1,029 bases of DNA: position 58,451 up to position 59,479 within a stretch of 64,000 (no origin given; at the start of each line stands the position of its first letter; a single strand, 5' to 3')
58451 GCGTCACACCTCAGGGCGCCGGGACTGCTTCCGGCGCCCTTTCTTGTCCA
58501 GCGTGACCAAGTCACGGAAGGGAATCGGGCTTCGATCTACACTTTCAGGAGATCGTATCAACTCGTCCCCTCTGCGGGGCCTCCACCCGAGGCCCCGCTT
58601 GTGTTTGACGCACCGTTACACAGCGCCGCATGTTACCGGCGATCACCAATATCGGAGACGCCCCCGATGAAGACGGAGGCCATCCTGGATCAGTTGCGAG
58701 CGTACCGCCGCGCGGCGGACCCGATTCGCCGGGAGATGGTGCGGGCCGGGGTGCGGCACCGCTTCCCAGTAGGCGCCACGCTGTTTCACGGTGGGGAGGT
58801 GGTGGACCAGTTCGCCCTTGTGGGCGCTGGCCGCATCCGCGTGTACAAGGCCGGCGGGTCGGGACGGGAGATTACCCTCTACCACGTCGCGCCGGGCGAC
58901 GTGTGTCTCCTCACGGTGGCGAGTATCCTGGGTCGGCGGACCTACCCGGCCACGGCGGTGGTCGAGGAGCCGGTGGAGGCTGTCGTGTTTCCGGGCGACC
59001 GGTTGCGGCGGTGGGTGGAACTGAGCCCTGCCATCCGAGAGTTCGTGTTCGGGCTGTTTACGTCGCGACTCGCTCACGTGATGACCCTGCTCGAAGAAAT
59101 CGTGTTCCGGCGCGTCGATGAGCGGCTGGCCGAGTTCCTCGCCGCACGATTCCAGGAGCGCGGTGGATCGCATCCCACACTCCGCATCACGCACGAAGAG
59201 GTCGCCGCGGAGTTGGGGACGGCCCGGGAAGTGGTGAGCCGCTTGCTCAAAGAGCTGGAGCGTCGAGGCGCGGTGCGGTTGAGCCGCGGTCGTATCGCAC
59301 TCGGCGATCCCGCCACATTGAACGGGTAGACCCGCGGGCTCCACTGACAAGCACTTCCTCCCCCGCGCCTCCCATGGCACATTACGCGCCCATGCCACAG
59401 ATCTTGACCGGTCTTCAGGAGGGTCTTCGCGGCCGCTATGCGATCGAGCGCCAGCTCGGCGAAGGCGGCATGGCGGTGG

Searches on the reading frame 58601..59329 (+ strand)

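Call 81: search_protein_families(library=ncbifam, proteins=[window:58601-59329:+], max_evalue=1e-10)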
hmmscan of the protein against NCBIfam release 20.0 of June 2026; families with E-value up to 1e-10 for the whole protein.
window:58601-59329:+ (242 aa): 4 families
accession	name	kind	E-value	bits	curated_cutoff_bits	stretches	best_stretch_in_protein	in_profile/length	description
NF006901.0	PRK09392.1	equivalog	2.6e-15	56.4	211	1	30-240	10-217/236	transcriptional activator FtrB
TIGR03697.1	NtcA_cyano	equivalog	6e-12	45.7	244.95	1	58-240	1-188/193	global nitrogen regulator NtcA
NF008732.0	PRK11753.1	equivalog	9.8e-12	44.8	266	1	45-226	18-202/214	cAMP-activated global transcriptional regulator CRP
NF010499.0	PRK13918.1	equivalog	1.9e-11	43.9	274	1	56-240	18-197/205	CRP/FNR family transcriptional regulator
